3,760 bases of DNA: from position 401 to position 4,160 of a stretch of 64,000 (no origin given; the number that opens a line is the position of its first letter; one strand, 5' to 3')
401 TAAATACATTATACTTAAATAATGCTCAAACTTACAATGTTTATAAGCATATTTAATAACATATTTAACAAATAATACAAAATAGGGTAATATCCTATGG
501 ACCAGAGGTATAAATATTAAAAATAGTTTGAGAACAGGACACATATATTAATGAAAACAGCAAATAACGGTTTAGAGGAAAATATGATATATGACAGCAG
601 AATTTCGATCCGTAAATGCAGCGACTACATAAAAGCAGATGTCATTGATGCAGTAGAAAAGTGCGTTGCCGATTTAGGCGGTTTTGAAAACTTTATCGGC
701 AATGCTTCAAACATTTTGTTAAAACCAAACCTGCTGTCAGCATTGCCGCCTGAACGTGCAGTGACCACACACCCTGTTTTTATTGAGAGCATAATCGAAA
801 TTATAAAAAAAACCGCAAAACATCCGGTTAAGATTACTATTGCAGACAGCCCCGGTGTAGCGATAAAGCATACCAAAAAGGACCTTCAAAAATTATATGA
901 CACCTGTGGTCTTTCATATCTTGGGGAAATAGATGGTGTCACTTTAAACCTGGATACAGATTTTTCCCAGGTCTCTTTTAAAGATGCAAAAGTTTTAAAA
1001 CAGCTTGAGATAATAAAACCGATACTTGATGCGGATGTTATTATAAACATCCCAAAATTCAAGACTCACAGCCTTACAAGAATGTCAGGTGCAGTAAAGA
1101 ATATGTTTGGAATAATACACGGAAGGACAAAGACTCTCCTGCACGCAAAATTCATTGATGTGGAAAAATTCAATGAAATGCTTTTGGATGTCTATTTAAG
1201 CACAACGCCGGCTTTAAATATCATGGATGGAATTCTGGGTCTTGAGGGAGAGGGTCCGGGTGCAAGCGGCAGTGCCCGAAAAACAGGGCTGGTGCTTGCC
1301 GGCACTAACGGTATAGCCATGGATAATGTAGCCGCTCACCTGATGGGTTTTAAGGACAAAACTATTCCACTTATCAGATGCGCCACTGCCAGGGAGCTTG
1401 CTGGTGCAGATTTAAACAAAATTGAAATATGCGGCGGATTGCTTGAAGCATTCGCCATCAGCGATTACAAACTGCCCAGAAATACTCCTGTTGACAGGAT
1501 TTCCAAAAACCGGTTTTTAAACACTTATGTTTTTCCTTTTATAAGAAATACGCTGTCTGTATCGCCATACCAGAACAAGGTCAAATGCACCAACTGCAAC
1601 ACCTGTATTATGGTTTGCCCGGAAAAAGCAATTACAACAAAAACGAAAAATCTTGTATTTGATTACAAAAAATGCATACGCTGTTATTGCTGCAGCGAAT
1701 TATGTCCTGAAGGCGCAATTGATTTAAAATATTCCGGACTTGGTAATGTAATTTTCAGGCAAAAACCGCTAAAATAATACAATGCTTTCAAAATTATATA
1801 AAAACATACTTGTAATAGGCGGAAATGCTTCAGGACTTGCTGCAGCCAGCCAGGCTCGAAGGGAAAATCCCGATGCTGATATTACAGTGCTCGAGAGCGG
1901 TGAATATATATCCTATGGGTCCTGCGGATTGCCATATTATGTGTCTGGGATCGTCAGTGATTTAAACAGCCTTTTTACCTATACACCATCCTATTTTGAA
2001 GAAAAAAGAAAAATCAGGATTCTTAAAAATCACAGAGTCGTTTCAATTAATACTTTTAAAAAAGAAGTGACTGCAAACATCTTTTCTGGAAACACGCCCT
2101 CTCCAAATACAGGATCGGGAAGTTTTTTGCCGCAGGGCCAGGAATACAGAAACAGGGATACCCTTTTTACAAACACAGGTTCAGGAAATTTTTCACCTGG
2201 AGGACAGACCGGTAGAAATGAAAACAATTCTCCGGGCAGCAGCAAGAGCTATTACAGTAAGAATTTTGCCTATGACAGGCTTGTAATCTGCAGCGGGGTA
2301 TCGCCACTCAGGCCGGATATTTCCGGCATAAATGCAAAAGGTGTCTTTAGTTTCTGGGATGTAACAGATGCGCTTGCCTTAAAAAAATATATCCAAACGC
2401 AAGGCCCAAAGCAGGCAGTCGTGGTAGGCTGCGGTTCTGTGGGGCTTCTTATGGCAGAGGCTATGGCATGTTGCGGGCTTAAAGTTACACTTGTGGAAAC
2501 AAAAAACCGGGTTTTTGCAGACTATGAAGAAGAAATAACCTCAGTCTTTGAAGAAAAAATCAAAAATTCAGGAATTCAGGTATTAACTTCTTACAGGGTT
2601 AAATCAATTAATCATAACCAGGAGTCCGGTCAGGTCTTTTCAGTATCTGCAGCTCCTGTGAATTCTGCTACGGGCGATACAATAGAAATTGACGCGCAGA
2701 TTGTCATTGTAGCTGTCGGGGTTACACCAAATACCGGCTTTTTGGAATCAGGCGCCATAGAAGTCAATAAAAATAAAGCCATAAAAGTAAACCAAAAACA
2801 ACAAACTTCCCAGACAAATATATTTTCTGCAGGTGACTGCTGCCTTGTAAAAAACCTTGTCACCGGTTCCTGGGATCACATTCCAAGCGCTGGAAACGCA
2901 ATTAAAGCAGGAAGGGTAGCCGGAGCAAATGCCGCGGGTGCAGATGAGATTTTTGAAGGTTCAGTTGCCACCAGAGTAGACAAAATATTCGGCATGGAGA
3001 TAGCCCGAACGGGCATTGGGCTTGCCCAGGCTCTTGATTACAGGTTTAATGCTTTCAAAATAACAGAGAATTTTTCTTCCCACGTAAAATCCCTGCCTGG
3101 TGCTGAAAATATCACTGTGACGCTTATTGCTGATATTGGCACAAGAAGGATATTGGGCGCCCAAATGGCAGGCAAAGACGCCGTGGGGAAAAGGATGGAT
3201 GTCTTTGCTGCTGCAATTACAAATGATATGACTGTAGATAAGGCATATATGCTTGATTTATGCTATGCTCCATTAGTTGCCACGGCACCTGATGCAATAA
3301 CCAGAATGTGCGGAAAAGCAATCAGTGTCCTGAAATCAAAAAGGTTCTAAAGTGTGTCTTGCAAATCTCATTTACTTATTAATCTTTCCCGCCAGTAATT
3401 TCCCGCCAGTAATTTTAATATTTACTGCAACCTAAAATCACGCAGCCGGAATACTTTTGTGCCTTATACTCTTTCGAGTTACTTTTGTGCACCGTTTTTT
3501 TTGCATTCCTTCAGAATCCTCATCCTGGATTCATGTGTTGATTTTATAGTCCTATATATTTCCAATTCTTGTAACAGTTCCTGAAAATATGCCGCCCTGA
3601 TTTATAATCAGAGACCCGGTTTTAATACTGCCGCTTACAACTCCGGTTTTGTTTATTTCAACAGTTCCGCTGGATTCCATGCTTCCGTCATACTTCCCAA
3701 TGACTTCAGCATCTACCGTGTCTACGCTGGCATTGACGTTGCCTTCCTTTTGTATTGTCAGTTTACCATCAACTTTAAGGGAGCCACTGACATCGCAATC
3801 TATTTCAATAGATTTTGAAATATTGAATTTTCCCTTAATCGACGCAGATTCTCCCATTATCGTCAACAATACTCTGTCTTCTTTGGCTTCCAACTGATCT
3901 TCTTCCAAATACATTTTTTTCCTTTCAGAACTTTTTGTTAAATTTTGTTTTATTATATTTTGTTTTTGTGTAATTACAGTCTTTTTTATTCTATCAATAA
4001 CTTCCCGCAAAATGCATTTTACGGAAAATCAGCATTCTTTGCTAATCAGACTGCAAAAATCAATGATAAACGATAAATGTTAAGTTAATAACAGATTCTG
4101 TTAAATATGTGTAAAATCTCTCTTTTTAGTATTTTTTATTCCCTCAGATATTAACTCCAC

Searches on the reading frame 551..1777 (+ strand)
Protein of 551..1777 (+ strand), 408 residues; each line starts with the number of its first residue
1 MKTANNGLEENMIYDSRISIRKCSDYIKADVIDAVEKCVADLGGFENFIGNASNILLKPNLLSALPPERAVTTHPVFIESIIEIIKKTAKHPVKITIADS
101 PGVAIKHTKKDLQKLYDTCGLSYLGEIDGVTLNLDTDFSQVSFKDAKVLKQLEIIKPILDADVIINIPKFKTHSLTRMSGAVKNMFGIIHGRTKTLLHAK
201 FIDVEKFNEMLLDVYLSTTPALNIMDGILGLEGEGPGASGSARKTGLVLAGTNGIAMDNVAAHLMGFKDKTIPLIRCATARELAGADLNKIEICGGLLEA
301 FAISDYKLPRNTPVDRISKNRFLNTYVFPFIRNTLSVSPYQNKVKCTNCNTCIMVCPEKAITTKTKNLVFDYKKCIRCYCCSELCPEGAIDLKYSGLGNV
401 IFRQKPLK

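Call 17: search_protein_families(library=pfam, proteins=[window:551-1777:+], max_evalue=0.00001)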
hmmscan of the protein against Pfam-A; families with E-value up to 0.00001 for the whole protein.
window:551-1777:+ (408 aa): 6 families
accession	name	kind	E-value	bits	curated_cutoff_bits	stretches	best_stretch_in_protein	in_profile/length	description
PF04015.17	DUF362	-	9.6e-52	176.4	24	1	55-262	1-199/200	Domain of unknown function (DUF362)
PF00037.32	Fer4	-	1.3e-10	41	21.1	0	342-362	4-24/24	4Fe-4S binding domain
PF13237.11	Fer4_10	-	4.9e-07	30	25.5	1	339-386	2-53/53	4Fe-4S dicluster domain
PF12838.12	Fer4_7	-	6e-07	30.3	27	1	345-389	1-52/52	4Fe-4S dicluster domain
PF12837.12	Fer4_6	-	1e-06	28.8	25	0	343-361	6-24/24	4Fe-4S binding domain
PF13187.11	Fer4_9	-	8.1e-06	26.2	27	0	345-390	1-52/52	4Fe-4S dicluster domain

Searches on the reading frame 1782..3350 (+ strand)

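Call 17: search_protein_families(library=pfam, proteins=[window:1782-3350:+], max_evalue=0.00001)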
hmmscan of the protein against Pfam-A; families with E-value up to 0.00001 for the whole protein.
window:1782-3350:+ (522 aa): 7 families
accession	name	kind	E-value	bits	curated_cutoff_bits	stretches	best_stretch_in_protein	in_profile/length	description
PF07992.20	Pyr_redox_2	-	1.2e-49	169.8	26.1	1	8-376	2-290/291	Pyridine nucleotide-disulphide oxidoreductase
PF00070.33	Pyr_redox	-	4e-17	62.9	22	1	212-281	2-71/82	Pyridine nucleotide-disulphide oxidoreductase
PF02852.28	Pyr_redox_dim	-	2.4e-10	41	25.3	1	403-501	7-104/110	Pyridine nucleotide-disulphide oxidoreductase, dimerisation domain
PF13738.12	Pyr_redox_3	-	3.7e-10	40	30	1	210-351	165-305/305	Pyridine nucleotide-disulphide oxidoreductase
PF13450.12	NAD_binding_8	-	1.7e-07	31.9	21.9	0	11-43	1-31/68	NAD(P)-binding Rossmann-like domain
PF03486.20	HI0933_like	-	5.3e-07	29.8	50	0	239-319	96-171/244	HI0933-like protein Rossmann domain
PF01266.30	DAO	-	3.4e-06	27.3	27.9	0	9-47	2-38/353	FAD dependent oxidoreductase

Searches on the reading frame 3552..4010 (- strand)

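Call 75: search_protein_families(library=pfam, proteins=[window:3552-4010:-], max_evalue=0.0001)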
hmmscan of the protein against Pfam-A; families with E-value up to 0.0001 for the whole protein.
window:3552-4010:- (152 aa): 1 family
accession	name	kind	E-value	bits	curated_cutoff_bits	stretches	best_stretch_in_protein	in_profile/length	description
PF04519.19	Bactofilin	-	1e-20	74.2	27.9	1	50-146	1-97/98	Polymer-forming cytoskeletal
